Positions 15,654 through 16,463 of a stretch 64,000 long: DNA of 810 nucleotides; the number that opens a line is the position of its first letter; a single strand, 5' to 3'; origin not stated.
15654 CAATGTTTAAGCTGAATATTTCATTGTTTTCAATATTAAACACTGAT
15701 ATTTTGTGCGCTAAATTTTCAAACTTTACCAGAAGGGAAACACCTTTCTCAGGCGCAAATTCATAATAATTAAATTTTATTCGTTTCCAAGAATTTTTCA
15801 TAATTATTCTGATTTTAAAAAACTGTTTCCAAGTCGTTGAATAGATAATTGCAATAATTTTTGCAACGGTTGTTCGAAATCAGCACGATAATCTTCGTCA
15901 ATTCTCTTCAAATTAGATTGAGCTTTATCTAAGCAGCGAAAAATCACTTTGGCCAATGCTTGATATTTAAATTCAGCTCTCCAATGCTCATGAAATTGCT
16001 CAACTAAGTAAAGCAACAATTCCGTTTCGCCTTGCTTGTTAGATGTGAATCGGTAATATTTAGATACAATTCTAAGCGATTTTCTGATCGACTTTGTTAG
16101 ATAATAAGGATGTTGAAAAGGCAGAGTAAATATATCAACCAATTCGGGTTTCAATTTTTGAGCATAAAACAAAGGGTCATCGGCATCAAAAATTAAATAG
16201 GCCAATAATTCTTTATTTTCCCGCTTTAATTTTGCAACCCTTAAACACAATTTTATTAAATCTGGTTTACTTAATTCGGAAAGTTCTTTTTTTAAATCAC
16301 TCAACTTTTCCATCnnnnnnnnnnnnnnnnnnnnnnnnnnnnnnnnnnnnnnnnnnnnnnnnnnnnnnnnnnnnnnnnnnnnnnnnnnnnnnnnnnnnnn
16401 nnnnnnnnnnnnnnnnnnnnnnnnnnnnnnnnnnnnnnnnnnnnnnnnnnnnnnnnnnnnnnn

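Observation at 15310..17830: Five-gene minus-strand operon SPFH - bPH_2 membrane protein - Arc-like RHH mini-gene (missing from ORF track) - two unknown proteins, with stop/start overlaps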

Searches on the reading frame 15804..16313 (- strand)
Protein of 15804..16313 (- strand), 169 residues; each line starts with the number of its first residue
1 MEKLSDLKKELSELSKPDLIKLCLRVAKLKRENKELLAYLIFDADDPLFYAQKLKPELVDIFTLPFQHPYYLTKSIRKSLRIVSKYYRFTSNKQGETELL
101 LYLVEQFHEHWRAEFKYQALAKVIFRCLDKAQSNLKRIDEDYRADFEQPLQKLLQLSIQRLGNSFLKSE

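Call 3: search_protein_families(library=pfam, proteins=[window:15804-16313:-], max_evalue=1)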
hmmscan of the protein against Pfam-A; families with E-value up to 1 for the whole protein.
window:15804-16313:- (169 aa): 3 families
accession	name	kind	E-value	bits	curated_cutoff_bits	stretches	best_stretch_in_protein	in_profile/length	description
PF18583.6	Arnt_C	-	0.09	12.9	26.5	1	69-143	26-97/103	Aminoarabinose transferase C-terminal domain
PF00647.24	EF1G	-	0.097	13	23.3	1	77-143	10-80/107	Elongation factor 1 gamma, conserved domain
PF09036.15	Bcr-Abl_Oligo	-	0.18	12.2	23.1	1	105-143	3-41/73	Bcr-Abl oncoprotein oligomerisation domain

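Call 4: search_protein_families(library=ncbifam, proteins=[window:15804-16313:-], max_evalue=1)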
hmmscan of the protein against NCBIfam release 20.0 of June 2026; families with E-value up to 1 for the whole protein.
window:15804-16313:- (169 aa): 0 families

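Call 5: search_protein_families(library=padloc, proteins=[window:15804-16313:-], max_evalue=1)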
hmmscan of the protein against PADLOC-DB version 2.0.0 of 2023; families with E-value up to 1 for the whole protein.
window:15804-16313:- (169 aa): 0 families

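Call 15: find_homologous_proteins(query=window:15804-16313:-, max_evalue=0.001)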
Query window:15804-16313:- (169 aa): 36 proteins with E <= 0.001 among 137 candidates.
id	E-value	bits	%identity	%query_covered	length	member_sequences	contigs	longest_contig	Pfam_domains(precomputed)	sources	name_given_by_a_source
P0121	8.5e-103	359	100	100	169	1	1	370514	-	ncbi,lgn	-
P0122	9.1e-79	281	78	96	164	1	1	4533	-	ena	-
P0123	1.1e-78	280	78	96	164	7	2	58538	-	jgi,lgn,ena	jgi:hypothetical protein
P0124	2.3e-78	279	78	96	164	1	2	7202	-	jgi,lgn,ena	jgi:hypothetical protein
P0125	2.5e-78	279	77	96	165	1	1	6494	-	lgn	-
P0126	3.0e-78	279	78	96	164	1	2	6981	-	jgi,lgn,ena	jgi:hypothetical protein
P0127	4.5e-78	278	77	96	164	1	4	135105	-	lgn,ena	-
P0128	4.8e-78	278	78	96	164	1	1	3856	-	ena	-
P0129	1.1e-77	277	76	97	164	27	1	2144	-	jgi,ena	jgi:hypothetical protein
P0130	6.4e-77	275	80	91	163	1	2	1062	-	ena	-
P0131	1.1e-76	274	77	96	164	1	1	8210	-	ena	-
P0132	6.9e-76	271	73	96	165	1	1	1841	-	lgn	-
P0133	7.4e-76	271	80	91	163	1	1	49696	-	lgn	-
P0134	1.3e-75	270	78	91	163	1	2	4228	-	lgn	-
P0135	1.5e-75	270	75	96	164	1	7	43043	-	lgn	-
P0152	3.7e-50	188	54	99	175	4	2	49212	-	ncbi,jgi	jgi:hypothetical protein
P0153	4.7e-50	187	56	95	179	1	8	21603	-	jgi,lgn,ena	-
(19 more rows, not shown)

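Call 25: predict_structure(alignment_id=A2)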
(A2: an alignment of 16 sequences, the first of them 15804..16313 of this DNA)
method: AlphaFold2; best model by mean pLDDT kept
length: 169 residues; sequences in the alignment: 16
mean_pLDDT: 80.3   pTM: 0.65
mean pLDDT of the five models: 80.3, 78.9, 77.4, 71.7, 62.8
residues with pLDDT >= 90: 68; 70-90: 60; 50-70: 30; < 50: 11
segments of 3 or more residues with pLDDT < 50: 1-3, 27-32
pLDDT, mean of each block of 10 residues (from residue 1): 57 73 58 50 68 88 76 87 88 94 94 87 95 95 92 93 70
secondary structure, 60 per line:
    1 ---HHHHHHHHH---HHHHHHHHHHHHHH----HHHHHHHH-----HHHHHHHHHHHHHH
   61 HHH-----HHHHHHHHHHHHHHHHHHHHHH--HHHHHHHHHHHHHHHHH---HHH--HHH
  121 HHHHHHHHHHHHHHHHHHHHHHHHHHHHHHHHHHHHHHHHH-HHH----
elements in order: H4-12 H16-29 H34-41 H47-63 H69-90 H93-109 H118-161
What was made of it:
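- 15804..16313 (-): Unknown 1: all-helical, basic (pI 9.2) 169-aa protein; lineage-specific accessory that always follows the RHH gene. AF2 model pLDDT 80, seven helices (call 25).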

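Call 33: fold_search(model_id=the predicted structure, library=pdb)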
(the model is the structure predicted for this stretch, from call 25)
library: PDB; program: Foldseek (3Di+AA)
matches with E <= 10: 191; with E <= 0.001: 0
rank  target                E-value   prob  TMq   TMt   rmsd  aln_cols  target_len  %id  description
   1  9k7t_A                7.2e-01  0.94  0.37  0.62   3.5        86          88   16  Crystal structure of designed zinc-induced homotetramer C4-Zn1-HEHE-1 (released 2025-10-29)
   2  5cwb                  9.3e-01  0.63  0.42  0.37  18.4       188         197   11  Crystal structure of de novo designed helical repeat protein DHR4 (released 2015-12-16)
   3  5omp                  1.1e+00  0.33  0.26  0.13  11.9       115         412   16  Human FKBP5 protein (released 2017-11-08)
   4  2gsc_A                1.1e+00  0.44  0.28  0.38   8.2       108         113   18  Crystal Structure of the Conserved Hypothetical Cytosolic Protein Xcc0516 from Xanthomonas campestris (released 2006-10-03)
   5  9e5c_6r               1.1e+00  0.35  0.31  0.18  10.9       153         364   13  Cryo-EM structure of 96 nm repeat of microtubule doublet from T. brucei flagellum (released 2025-03-12)
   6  1qz2_A                1.1e+00  0.28  0.28  0.18  14.1       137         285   16  Crystal Structure of FKBP52 C-terminal Domain complex with the C-terminal peptide MEEVD of Hsp90 (released 2004-06-22)
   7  2gsc_D                1.2e+00  0.38  0.26  0.35   8.6       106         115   18  Crystal Structure of the Conserved Hypothetical Cytosolic Protein Xcc0516 from Xanthomonas campestris (released 2006-10-03)
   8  4l4i                  1.7e+00  0.12  0.19  0.08  14.3        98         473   15  Crystal structure of mouse Ryanodine Receptor isoform 2 (RyR2) 1-547 disease mutant R420Q (released 2013-07-24)
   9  9ckg                  1.8e+00  0.21  0.26  0.12  16.4       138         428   12  Crystal structure of SMYD2 active site mutant (released 2025-01-15)
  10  2r50_C                1.9e+00  0.13  0.22  0.25  16.0       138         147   14  The crystal structure of nonsymbiotic corn hemoglobin 1 (released 2007-09-18)
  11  2oif_G                2.0e+00  0.11  0.20  0.22  15.4       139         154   14  The crystal structure of ferric cyanide bound barley hexacoordinate hemoglobin. (released 2007-07-24)
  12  2gsc_B                2.3e+00  0.25  0.26  0.34   8.6       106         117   18  Crystal Structure of the Conserved Hypothetical Cytosolic Protein Xcc0516 from Xanthomonas campestris (released 2006-10-03)
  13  2kat_MODEL_1_A        2.3e+00  0.13  0.23  0.31  13.6       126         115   10  Solution structure of protein BPP2914 from Bordetella parapertussis. Northeast Structural Genomics Consortium  (released 2008-12-16)
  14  6cbx_A                2.5e+00  0.14  0.25  0.12  17.5       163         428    9  Crystal structure of human SET and MYND Domain Containing protein 2 with MTF1497 (released 2018-03-14)
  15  9k7w_E                2.9e+00  0.11  0.21  0.30   7.5        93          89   20  Crystal structure of designed nickel-induced homotrimer C3-Ni1-HH*3-18 (released 2025-10-29)
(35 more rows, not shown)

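Call 36: find_encoding_contigs(protein=P0152, flank=6000, max_places=3)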
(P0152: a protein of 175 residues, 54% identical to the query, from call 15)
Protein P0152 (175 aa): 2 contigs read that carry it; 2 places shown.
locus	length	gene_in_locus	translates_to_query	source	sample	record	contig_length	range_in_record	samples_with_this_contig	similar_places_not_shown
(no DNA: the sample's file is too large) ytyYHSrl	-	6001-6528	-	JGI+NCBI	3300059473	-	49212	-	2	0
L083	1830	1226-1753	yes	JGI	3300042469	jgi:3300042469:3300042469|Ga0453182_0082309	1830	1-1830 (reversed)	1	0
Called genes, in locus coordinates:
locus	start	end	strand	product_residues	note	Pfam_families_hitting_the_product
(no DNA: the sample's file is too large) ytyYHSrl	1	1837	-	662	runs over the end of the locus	PF10577:FAM171A1-2-B_N (faint), PF13620:CarboxypepD_reg, PF13715:CarbopepD_reg_2 (weak), PF16371:MetallophosN (faint), PF09603:Fib_succ_major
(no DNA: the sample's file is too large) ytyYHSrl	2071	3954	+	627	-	PF00005:ABC_tran, PF02463:SMC_N (faint), PF13555:AAA_29 (faint), PF00006:ATP-synt_ab (faint), PF13304:AAA_21 (faint), PF12848:ABC_tran_Xtn, PF00005:ABC_tran, PF16326:ABC_tran_CTD, +1 more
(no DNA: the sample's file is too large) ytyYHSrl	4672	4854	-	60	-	-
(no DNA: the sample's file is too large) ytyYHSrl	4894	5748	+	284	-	PF01145:Band_7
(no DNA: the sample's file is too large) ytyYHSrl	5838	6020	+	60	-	PF03869:Arc (weak)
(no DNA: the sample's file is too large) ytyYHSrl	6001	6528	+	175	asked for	-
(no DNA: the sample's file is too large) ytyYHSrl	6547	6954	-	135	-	?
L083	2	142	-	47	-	?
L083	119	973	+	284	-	PF01145:Band_7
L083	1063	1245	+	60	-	PF03869:Arc (weak)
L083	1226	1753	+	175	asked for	-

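Call 37: find_encoding_contigs(protein=P0153, flank=6000, max_places=3)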
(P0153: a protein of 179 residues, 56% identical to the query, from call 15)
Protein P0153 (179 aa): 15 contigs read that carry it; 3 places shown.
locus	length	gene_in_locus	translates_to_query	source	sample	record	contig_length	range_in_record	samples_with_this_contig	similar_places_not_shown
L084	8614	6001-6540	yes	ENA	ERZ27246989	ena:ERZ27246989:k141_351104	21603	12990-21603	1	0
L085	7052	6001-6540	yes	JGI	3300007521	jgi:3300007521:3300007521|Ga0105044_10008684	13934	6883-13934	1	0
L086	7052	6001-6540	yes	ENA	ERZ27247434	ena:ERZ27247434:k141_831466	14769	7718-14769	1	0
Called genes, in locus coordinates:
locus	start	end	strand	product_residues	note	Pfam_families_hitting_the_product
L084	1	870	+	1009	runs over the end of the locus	PF07504:FTP (weak), PF02128:Peptidase_M36, PF02225:PA, PF00801:PKD, PF18911:PKD_4 (weak), PF18962:Por_Secre_tail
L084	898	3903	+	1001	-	PF07504:FTP (weak), PF02128:Peptidase_M36, PF02225:PA, PF18962:Por_Secre_tail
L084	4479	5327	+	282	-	PF01145:Band_7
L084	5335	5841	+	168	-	-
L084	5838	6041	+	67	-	-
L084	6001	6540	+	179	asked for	-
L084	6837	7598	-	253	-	PF00378:ECH_1, PF16113:ECH_2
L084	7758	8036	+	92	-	-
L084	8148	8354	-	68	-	-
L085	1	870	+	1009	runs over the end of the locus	PF07504:FTP (weak), PF02128:Peptidase_M36, PF02225:PA, PF00801:PKD, PF18911:PKD_4 (weak), PF18962:Por_Secre_tail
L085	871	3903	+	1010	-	PF07504:FTP (weak), PF02128:Peptidase_M36, PF02225:PA, PF18962:Por_Secre_tail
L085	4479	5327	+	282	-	PF01145:Band_7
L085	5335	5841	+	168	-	-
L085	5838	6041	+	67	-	-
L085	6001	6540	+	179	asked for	-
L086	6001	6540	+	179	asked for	-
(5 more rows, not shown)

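Call 79: search_protein_families(library=phrogs, proteins=[window:15804-16313:-], max_evalue=0.01)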
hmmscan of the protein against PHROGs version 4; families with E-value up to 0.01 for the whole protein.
window:15804-16313:- (169 aa): 0 families

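Call 85: search_solved_structures(query=A2, max_evalue=10)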
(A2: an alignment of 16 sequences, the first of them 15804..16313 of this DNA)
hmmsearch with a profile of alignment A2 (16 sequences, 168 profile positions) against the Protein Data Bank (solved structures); distinct sequences matched with E-value up to 10: 1.
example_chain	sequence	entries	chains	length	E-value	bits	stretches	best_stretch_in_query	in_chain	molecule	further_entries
4x86_A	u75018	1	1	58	0.65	12.8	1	118-164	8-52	Ubiquitin-like protein 4A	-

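Call 86: search_protein_families(library=pfam, alignment_id=A2, max_evalue=0.1)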
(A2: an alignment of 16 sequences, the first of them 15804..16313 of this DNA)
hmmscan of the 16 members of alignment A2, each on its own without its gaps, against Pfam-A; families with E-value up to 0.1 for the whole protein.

A. member 1, window:15804-16313:- (169 aa): 2 families
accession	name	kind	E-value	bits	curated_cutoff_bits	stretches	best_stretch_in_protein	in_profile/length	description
PF18583.6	Arnt_C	-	0.09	12.9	26.5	0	69-143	26-97/103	Aminoarabinose transferase C-terminal domain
PF00647.24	EF1G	-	0.097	13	23.3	0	77-143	10-80/107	Elongation factor 1 gamma, conserved domain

B. families by the number of members that match (of 16 scanned): 10 families
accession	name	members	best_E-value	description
PF13683.12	rve_3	2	0.01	Integrase core domain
PF25483.1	DUF7906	2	0.018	Domain of unknown function (DUF7906)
PF18583.6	Arnt_C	2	0.021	Aminoarabinose transferase C-terminal domain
PF05289.16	BLYB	1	0.01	Borrelia hemolysin accessory protein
PF18223.6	PilJ_C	1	0.035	Pili PilJ C-terminal domain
PF11217.13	DUF3013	1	0.054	Protein of unknown function (DUF3013)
PF09659.15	Cas_Csm6_HEPN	1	0.058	Cas_Csm6 HEPN domain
PF12912.12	N_NLPC_P60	1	0.087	NLPC_P60 stabilising domain, N term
PF12631.12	MnmE_helical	1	0.093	MnmE helical domain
PF00647.24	EF1G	1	0.097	Elongation factor 1 gamma, conserved domain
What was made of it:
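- Tried and rejected: (5) Fold assignment for unknown 1: Foldseek against PDB, a profile against PDB sequences, and a bulk Pfam scan all came back empty (calls 33, 85, 86).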
